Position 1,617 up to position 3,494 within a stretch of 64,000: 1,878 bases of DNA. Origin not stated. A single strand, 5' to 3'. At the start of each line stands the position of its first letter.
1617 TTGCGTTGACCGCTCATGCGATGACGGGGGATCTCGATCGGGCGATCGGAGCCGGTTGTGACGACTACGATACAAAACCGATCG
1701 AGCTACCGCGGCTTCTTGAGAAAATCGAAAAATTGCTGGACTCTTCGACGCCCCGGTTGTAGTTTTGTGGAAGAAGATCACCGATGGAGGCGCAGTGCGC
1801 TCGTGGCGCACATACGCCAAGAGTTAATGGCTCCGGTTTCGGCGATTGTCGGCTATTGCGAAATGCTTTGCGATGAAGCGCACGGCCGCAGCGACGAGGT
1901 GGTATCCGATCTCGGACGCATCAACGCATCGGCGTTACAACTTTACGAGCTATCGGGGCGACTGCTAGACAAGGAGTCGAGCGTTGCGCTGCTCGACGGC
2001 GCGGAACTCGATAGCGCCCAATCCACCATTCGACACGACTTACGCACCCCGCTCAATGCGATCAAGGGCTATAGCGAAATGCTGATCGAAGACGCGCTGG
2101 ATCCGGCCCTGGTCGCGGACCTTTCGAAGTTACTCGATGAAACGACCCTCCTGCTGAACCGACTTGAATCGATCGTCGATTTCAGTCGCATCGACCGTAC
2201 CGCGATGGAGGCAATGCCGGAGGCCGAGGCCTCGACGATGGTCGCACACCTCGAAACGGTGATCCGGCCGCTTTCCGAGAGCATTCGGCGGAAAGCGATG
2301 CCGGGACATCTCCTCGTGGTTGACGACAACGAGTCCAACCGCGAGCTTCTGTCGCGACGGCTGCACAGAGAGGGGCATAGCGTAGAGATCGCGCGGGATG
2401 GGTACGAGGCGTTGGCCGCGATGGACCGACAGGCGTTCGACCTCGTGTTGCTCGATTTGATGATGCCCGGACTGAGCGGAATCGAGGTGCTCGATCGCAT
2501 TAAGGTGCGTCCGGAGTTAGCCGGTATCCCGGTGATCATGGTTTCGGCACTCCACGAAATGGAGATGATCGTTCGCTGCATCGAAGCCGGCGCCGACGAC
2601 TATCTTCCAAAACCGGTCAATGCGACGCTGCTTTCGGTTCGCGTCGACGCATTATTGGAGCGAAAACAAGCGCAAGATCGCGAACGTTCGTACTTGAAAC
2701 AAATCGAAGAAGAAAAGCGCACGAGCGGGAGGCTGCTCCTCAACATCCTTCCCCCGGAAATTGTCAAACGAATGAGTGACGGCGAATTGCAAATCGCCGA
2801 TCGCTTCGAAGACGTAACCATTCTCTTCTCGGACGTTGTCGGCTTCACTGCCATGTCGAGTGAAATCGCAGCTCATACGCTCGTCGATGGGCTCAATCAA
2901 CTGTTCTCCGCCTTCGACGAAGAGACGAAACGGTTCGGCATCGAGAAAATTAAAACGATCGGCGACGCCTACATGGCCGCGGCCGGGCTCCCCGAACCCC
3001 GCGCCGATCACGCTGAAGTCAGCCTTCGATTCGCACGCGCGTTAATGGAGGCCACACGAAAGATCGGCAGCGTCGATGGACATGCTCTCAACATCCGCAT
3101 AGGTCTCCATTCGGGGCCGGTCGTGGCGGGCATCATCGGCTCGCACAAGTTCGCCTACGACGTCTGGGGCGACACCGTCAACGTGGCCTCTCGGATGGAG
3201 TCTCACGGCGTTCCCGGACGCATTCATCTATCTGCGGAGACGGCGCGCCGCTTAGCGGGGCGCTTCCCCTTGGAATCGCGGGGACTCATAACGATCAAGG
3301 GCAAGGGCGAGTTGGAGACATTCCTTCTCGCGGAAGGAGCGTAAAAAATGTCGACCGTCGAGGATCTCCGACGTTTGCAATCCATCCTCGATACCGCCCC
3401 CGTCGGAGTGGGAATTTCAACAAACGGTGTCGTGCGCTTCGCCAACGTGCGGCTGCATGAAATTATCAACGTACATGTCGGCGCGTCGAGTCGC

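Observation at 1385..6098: Three-gene phosphorelay operon whose output is a class III adenylate cyclase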

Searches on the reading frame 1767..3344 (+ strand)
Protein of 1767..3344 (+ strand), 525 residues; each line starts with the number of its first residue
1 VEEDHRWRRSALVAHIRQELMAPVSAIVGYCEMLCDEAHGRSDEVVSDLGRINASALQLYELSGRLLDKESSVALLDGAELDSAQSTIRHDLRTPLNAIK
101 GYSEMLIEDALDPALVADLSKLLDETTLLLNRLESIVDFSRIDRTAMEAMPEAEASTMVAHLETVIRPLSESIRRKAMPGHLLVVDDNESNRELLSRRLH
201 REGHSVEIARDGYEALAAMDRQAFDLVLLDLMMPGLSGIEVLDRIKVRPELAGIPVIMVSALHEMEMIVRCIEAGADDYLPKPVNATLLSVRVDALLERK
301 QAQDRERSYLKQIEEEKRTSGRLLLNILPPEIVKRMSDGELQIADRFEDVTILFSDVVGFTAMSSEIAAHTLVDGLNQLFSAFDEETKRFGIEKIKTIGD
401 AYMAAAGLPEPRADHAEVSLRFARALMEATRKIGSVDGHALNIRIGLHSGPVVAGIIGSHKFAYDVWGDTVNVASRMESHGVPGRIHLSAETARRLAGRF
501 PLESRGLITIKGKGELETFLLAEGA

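Call 3: search_protein_families(library=pfam, proteins=[window:1767-3344:+], max_evalue=0.01)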
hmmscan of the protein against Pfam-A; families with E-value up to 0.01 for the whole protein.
window:1767-3344:+ (525 aa): 3 families
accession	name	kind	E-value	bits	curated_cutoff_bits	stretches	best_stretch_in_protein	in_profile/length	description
PF00211.25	Guanylate_cyc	-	2.7e-59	200.3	21.9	1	345-522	4-182/183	Adenylate and Guanylate cyclase catalytic domain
PF00072.30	Response_reg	-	3.6e-29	101.6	30.2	1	183-292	2-109/111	Response regulator receiver domain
PF00512.31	HisKA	-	1.9e-18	66.7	26.9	2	86-144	7-65/66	His Kinase A (phospho-acceptor) domain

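Call 7: search_protein_families(library=ncbifam, proteins=[window:1767-3344:+], max_evalue=0.001)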
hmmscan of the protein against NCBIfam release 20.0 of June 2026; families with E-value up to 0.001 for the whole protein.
window:1767-3344:+ (525 aa): 113 families (the best 25 are shown)
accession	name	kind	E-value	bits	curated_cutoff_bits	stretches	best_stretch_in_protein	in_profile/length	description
NF007135.0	PRK09581.1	equivalog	1.8e-34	119.3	474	1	179-306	2-129/457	PleD family two-component system response regulator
TIGR02154.1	PhoB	equivalog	1.2e-29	103.2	296.2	1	181-307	4-130/226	phosphate regulon transcriptional regulator PhoB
NF041733.1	resp_reg_CseB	equivalog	6.2e-29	101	350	1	181-319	2-138/228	two-component system response regulator CseB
NF045944.1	ResRegRpaBCyano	equivalog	8.5e-28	97.3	330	1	183-308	1-123/229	response regulator transcription factor RpaB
NF040689.1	MtrAB_MtrA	equivalog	1.2e-27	96.7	300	1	182-310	1-126/219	MtrAB system response regulator MtrA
NF011874.0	PRK15347.1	equivalog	1.3e-27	96.3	852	1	181-294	692-807/921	two component system sensor kinase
NF053854.1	RespRegPhoBBctds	equivalog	2e-27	96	270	1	182-308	1-126/225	two-component system response regulator PhoB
TIGR02956.1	TMAO_torS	equivalog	1.4e-26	92.9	676.5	2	178-315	700-838/967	TMAO reductase system sensor histidine kinase/response regulator TorS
NF008099.0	PRK10841.1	equivalog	6.6e-25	87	920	2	181-295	826-938/949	two-component system sensor histidine kinase RcsC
NF008302.0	PRK11091.1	equivalog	1.4e-24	86.3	838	2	181-313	527-659/779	aerobic respiration two-component sensor histidine kinase ArcB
NF007005.1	PRK09468.1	equivalog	1.8e-24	86.5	331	1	181-303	5-125/237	osmolarity response regulator transcription factor OmpR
NF008318.0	PRK11107.1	equivalog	1.1e-23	83.3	890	2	168-307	656-795/920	two-component sensor histidine kinase BarA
TIGR01387.1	cztR_silR_copR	subfamily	3.2e-22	79.2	279.2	1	182-314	1-131/218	heavy metal response regulator transcription factor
NF012023.0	PRK15479.1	equivalog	4.4e-22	78.7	337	1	182-313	3-132/224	transcriptional regulator TctD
NF041734.1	resp_reg_RppA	equivalog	7.4e-22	77.8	250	1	182-307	3-128/229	two-component system response regulator RppA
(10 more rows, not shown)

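Call 8: find_homologous_proteins(query=window:1767-3344:+, max_evalue=1e-20)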
Query window:1767-3344:+ (525 aa): 7973 proteins with E <= 1e-20 among 8000 candidates; the best 120 are listed.
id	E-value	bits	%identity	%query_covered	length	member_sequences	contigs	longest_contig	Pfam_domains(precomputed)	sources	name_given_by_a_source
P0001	0.0e+0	1099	100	98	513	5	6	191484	PF00512.32,PF00211.26,PF00072.31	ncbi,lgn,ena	-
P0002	3.8e-278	941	83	100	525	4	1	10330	PF00512.32,PF00211.26,PF00072.31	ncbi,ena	-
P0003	1.9e-274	929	82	100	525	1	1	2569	PF00512.32,PF00211.26,PF00072.31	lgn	-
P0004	1.6e-269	913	81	98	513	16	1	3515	PF00512.32,PF00211.26,PF00072.31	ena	-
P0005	1.6e-265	900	80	100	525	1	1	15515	PF00512.32,PF00211.26,PF00072.31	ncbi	ncbi:MAG: adenylate/guanylate cyclase domain-containing protein [Vulcanimicrobiaceae bacterium]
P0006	4.6e-211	720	65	99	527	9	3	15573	PF00512.32,PF00211.26,PF00072.31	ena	-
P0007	2.0e-197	675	62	99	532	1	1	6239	PF00512.32,PF00211.26,PF00072.31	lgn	-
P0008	3.4e-197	674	64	99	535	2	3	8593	PF00512.32,PF00211.26,PF00072.31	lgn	-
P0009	4.3e-194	664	61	99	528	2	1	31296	PF00512.32,PF00211.26,PF00072.31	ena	-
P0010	1.8e-189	649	61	98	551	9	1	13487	PF00512.32,PF00211.26,PF00072.31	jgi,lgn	jgi:class 3 adenylate cyclase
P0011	4.2e-188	644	59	99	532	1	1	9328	PF00512.32,PF00211.26,PF00072.31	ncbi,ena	-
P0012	4.4e-187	641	58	99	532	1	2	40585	PF00512.32,PF00211.26,PF00072.31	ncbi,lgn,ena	-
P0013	1.3e-164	567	54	99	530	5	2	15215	PF00512.32,PF00211.26,PF00072.31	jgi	jgi:class 3 adenylate cyclase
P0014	2.1e-164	566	54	99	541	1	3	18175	PF00512.32,PF00211.26,PF00072.31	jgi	jgi:class 3 adenylate cyclase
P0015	2.0e-163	563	55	96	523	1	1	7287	PF00512.32,PF00211.26,PF00072.31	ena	-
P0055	3.6e-155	536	52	100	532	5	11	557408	PF00512.32,PF00211.26,PF00072.31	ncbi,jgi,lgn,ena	-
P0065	1.7e-154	534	51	98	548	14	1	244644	PF00512.32,PF00211.26,PF00072.31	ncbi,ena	-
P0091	1.6e-153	530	52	97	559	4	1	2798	PF00512.32,PF00211.26,PF00072.31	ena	-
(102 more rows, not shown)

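Call 9: find_encoding_contigs(protein=P0001, flank=8000, max_places=4)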
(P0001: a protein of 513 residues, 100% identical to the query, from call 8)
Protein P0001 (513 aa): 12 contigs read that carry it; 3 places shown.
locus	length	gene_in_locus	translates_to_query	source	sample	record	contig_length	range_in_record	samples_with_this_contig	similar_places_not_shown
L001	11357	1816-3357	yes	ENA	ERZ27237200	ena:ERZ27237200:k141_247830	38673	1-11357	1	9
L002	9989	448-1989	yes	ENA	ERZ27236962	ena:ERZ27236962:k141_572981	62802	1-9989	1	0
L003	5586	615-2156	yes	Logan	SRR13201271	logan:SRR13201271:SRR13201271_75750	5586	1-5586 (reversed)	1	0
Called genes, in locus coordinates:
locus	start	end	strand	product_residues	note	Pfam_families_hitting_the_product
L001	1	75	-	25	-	?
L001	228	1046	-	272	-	PF00106:adh_short, PF08659:KR, PF13561:adh_short_C2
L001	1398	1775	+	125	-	PF00072:Response_reg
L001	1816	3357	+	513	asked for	PF00512:HisKA, PF00072:Response_reg, PF00211:Guanylate_cyc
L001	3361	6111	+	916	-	PF00989:PAS, PF08448:PAS_4, PF13188:PAS_8 (weak), PF00989:PAS (weak), PF08448:PAS_4, PF00512:HisKA, PF02518:HATPase_c, PF00072:Response_reg, +3 more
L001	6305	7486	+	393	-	PF04851:ResIII (weak), PF00270:DEAD, PF00271:Helicase_C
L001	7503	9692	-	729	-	PF00141:peroxidase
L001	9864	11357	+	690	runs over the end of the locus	PF11563:Protoglobin, PF13185:GAF_2 (faint), PF00563:EAL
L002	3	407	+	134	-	?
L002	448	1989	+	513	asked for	PF00512:HisKA, PF00072:Response_reg, PF00211:Guanylate_cyc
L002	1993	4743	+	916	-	PF00989:PAS, PF08448:PAS_4, PF13188:PAS_8 (weak), PF00989:PAS (weak), PF08448:PAS_4, PF00512:HisKA, PF02518:HATPase_c, PF00072:Response_reg, +3 more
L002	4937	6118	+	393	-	PF04851:ResIII (weak), PF00270:DEAD, PF00271:Helicase_C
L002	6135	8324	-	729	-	PF00141:peroxidase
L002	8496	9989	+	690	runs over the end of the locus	PF11563:Protoglobin, PF13185:GAF_2 (faint), PF00563:EAL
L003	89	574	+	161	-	PF00072:Response_reg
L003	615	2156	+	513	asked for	PF00512:HisKA, PF00072:Response_reg, PF00211:Guanylate_cyc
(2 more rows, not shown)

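Call 10: list_cluster_members(proteins=[P0001, P0055, P0065])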
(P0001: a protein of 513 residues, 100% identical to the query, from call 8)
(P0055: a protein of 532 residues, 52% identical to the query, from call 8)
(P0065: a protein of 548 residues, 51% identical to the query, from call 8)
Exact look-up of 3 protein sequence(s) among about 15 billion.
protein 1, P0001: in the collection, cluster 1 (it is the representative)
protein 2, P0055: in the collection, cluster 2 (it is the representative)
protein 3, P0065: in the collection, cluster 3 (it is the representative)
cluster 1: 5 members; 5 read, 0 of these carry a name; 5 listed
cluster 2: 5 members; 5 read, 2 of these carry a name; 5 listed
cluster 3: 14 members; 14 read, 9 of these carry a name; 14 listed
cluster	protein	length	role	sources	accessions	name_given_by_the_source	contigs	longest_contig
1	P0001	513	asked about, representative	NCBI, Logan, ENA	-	-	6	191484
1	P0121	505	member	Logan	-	-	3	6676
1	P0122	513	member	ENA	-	-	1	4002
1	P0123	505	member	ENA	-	-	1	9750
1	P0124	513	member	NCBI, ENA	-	-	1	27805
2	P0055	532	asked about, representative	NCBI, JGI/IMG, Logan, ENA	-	-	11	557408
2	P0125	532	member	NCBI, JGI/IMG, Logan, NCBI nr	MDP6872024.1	MAG: adenylate/guanylate cyclase domain-containing protein [Alphaproteobacteria bacterium] | class 3 adenylate cyclase/CheY-like chemotaxis protein | adenylate/guanylate cyclase domain-containing protein [Alphaproteobacteria bacterium]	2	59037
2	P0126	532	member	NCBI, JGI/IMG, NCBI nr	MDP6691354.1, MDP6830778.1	MAG: adenylate/guanylate cyclase domain-containing protein [Alphaproteobacteria bacterium] | class 3 adenylate cyclase/CheY-like chemotaxis protein | adenylate/guanylate cyclase domain-containing protein [Alphaproteobacteria bacterium]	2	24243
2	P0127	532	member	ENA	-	-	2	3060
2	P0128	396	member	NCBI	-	-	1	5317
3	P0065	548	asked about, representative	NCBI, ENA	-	-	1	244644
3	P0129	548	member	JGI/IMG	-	adenylate cyclase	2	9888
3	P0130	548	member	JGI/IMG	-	adenylate cyclase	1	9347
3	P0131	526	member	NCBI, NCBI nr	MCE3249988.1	MAG: two-component hybrid sensor and regulator, partial [Geminicoccaceae bacterium] | two-component hybrid sensor and regulator [Geminicoccaceae bacterium]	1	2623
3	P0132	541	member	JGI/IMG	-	adenylate cyclase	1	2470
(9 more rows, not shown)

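Call 12: find_related_loci(query=A1, collection=genome_contigs, flank=6000)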
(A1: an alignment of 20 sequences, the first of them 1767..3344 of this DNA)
Query A1 (525 aa) in genome_contigs; peptide patterns used: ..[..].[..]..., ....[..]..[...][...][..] (x = any residue, [..] = any of these).
600 stretches matched a pattern (row limit reached: there are more); 595 encode a relative of the query (tblastn E <= 1e-3); the best 80 are kept; 80 distinct loci.
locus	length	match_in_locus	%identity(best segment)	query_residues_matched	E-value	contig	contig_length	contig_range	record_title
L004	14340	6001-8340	53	3-521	5e-165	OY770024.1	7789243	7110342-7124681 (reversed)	MAG: Rhodospirillales bacterium isolate f6e2be23-8832-45e3-9f96-a03639f77de9 genome assembly, chromosome: 1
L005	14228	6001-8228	52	3-521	2e-163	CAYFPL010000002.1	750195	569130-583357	MAG TPA_asm: uncultured Rhodospirillaceae bacterium isolate ERP019367_co1_99 genome assembly, contig: NODE_10_length_750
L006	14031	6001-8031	53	4-525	1e-147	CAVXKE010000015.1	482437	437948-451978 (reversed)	MAG: uncultured Alphaproteobacteria bacterium isolate MFD05942.bin.2.56 genome assembly, contig: contig_7220, whole geno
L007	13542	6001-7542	50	4-521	2e-146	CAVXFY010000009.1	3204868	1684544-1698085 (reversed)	MAG: uncultured Alphaproteobacteria bacterium isolate MFD02579.bin.2.52 genome assembly, contig: contig_2729, whole geno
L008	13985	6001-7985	48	4-521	4e-144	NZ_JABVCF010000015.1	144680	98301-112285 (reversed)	Pseudaminobacter soli (ex Zhang et al. 2022) strain HC19 HC19_scaffold15, whole genome shotgun sequence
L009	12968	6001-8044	43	3-521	2e-137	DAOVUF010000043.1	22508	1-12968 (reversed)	MAG TPA_asm: Gammaproteobacteria bacterium isolate CSMAG_1672 CSMAG_1672_k141_5148788_length_22508_cov_19.9911, whole ge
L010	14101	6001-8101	47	11-521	2e-135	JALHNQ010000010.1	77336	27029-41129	MAG: Methylocystis sp. isolate Bin_68_1 c_000000001880, whole genome shotgun sequence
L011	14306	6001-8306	48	13-521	4e-133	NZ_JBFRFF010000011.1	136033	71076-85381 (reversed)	Rhizobium sp. 2YAF20 SCAFFOLD_10, whole genome shotgun sequence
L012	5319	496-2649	42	19-521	4e-133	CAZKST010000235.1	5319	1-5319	MAG TPA_asm: uncultured Thiotrichaceae bacterium isolate SRP342105_co1_176 genome assembly, contig: NODE_22235_length_53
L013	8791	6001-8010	48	7-521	6e-142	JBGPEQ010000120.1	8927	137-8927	MAG: Dongiaceae bacterium isolate OBJ_0618_7090110_87 k141_4326120_length_8927_cov_15.0118, whole genome shotgun sequenc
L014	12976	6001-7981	49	10-521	8e-127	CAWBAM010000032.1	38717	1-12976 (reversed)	MAG: uncultured proteobacterium isolate MFD08691.bin.2.26 genome assembly, contig: contig_215180, whole genome shotgun s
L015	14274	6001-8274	43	8-521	8e-127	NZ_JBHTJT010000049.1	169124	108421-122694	Tropicimonas aquimaris strain CCUG 60524 GCM70027490_43, whole genome shotgun sequence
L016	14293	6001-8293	45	13-521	8e-124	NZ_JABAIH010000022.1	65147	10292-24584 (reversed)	Rhizobium sp. P32RR-XVIII NODE_22_length_65147_cov_136.661320, whole genome shotgun sequence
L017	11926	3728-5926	54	174-521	1e-120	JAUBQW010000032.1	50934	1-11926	Microcoleus sp. Pol11C3 NODE_182_length_50934_cov_24.388678, whole genome shotgun sequence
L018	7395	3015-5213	53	169-521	3e-119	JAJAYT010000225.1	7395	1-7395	MAG: Microcoleus sp. CAN_BIN18 c_000000076572, whole genome shotgun sequence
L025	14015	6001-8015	39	13-522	4e-107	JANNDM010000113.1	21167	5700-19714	MAG: Verrucomicrobiota bacterium isolate OTE_75_metabat_8 OTE_75_k141_4541168, whole genome shotgun sequence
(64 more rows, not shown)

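Call 20: search_solved_structures(query=window:1767-3344:+, max_evalue=0.00001)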
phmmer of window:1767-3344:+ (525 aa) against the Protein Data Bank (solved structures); distinct sequences matched with E-value up to 0.00001: 310 (the best 60 are shown).
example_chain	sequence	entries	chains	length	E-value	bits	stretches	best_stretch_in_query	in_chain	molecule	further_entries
8sl3_A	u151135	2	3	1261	4.1e-71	243.6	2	311-523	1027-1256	Adenylate cyclase type 5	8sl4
9u3p_A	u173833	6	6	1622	2.3e-69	237.8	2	345-511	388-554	Adenylate cyclase type 9,Protein M2-1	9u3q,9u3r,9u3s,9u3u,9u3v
7pd4_A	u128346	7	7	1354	5.7e-69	236.6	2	345-507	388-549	Adenylate cyclase 9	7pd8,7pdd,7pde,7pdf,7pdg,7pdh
6r4o_A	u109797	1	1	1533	7.6e-69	236.1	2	345-507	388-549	Adenylate cyclase 9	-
6r3q_A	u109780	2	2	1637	9.3e-69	235.9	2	345-507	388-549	Adenylate cyclase 9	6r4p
8buz_A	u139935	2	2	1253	4.1e-67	230.4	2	312-504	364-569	Adenylate cyclase type 8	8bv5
4p2f_A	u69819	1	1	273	3.6e-52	181.1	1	306-521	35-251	Adenylate cyclase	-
7yz9_A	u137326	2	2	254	7.2e-52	180.2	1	313-521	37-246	Adenylate cyclase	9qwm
4p2x_A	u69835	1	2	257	9.1e-52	179.8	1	313-521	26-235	Adenylate cyclase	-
4p2m_A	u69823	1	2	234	1.5e-51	179.1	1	314-521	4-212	Adenylate cyclase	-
7yzi_A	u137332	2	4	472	5.3e-51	177.3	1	313-521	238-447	Adenylate cyclase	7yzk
5o5k_A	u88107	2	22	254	9.4e-50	173.2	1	306-521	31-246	Adenylate cyclase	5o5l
1yk9_A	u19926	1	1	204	3e-45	158.3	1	343-521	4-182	Adenylate cyclase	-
9bcv_A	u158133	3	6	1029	3.3e-45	158.2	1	303-521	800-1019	Atrial natriuretic peptide receptor 1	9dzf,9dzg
9dzh_A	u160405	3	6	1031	3.3e-45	158.2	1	303-521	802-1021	Atrial natriuretic peptide receptor 1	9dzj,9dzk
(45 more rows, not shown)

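Call 28: predict_structure(alignment_id=A2)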
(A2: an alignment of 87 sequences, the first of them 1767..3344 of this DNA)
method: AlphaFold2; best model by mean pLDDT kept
length: 525 residues; sequences in the alignment: 87
mean_pLDDT: 82.9   pTM: 0.46
mean pLDDT of the five models: 82.9, 81.4, 80.6, 78.8, 75.7
residues with pLDDT >= 90: 217; 70-90: 220; 50-70: 49; < 50: 39
segments of 3 or more residues with pLDDT < 50: 1-3, 142-159, 161-174, 459-462
pLDDT, mean of each block of 10 residues (from residue 1): 53 74 87 84 89 94 80 61 83 94 89 85 90 79 38 46 42 62 93 90 92 94 94 88 93 93 78 91 82 90 88 84 69 69 80 94 88 92 95 89 92 95 96 86 95 71 73 92 93 92 89 88 75
secondary structure, 60 per line:
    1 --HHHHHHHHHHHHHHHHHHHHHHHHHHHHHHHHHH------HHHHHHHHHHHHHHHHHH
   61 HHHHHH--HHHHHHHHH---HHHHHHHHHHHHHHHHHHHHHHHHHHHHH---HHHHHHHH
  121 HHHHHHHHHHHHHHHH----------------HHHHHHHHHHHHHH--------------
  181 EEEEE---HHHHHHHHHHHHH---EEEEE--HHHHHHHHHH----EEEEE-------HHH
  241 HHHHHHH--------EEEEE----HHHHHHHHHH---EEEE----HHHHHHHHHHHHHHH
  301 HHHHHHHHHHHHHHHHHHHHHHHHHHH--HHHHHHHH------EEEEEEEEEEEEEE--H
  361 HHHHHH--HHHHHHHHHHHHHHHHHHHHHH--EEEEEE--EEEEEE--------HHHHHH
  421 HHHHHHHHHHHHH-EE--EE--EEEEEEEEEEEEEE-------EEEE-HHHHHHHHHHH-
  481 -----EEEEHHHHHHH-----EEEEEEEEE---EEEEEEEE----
elements in order: H3-36 H43-66 H69-77 H81-109 H113-136 H153-166 E181-185 H189-201 E205-209 H212-221 E226-230 H238-247 E256-260 H265-274 E278-281 H286-327 H330-337 E344-357 H360-366 H369-390 E393-398 E401-406 H415-433 E443-456 E464-467 H469-479 E486-489 H490-496 E502-510 E514-521

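Call 53: search_dna_similar(query=window:1767-3344:+, collection=plasmids, mode=protein, max_evalue=1e-40, max_rows=25)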
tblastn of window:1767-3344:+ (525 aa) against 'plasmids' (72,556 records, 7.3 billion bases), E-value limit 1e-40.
Records with a match: 118; places in all: 127; records where one place covers at least 80% of the query: 75.
Best place of each record, by identity: <60% 118.
By first word of the organism name: Sinorhizobium 88; Rhizobium 12; Cupriavidus 9; Treponema 2; Phyllobacterium 1; Burkholderia 1; Pararhizobium 1; Ensifer 1; Pseudosulfitobacter 1; Mycobacterium 1; and 1 more.
By predicted mobility (MOB-suite, as given by PLSDB): mobilizable 59; non-mobilizable 32; conjugative 27.
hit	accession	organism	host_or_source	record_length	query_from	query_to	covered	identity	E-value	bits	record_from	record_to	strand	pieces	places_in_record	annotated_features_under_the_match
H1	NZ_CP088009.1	Rhizobium sp. T136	Melilotus albus,Cell culture,root nodule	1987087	13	521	97%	48.7%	7e-118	389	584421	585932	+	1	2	none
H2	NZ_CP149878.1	Rhizobium sp. T1473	Medicago sativa,Cell Culture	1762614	13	521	97%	48.4%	4e-117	387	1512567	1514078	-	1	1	none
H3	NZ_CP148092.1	Rhizobium sp. T1470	Medicago sativa,cell culture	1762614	13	521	97%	48.4%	4e-117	387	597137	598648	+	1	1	none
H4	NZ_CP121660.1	Sinorhizobium terangae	Desmanthus virgatus,cell culture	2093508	5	521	98%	46.1%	8e-117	386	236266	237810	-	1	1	none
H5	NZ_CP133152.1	Sinorhizobium chiapasense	Acaciella angustissima,cell culture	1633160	5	521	98%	45.9%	2e-119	394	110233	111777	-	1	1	none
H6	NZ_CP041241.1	Sinorhizobium mexicanum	Acaciella angustissima,cell culture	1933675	1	521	99%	45.4%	2e-115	382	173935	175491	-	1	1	none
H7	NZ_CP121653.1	Rhizobium sp. CB3171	Calliandra calothyrsus,cell culture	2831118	13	521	97%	46.4%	2e-121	400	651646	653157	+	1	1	record has no annotation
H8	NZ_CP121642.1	Rhizobium sp. CC1099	Onobrychis viciifolia,cell culture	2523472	13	521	97%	46.2%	3e-116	385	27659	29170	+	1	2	none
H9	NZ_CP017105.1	Rhizobium gallicum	Phaseolus vulgaris,Whole ...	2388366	13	521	97%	46.0%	7e-116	384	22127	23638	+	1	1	none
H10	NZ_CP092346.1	Rhizobium gallicum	Phaseolus vulgaris,Cell culture,nodule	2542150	13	521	97%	46.0%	1e-115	383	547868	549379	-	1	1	none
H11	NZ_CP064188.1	Rhizobium sp. 007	Onobrychis viciifolia,cell culture,root ...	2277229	13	521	97%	46.0%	3e-115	382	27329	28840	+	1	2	none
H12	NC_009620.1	Sinorhizobium medicae WSM419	-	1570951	7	521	98%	45.4%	1e-117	389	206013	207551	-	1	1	none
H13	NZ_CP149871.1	Sinorhizobium medicae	Melilotus albus,Cell Culture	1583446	7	521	98%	45.4%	1e-117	389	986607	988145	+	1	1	none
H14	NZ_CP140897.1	Sinorhizobium medicae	Medicago lupulina,whole organism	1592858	7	521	98%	45.4%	1e-117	389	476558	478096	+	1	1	none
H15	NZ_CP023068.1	Sinorhizobium sojae CCBAU 05684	G.max,nodule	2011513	5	521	98%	45.2%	2e-116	385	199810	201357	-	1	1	record has no annotation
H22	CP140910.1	Sinorhizobium medicae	Medicago lupulina,whole organism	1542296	7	521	98%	44.8%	9e-114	377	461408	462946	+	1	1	adenylate/guanylate cyclase domain-containing protein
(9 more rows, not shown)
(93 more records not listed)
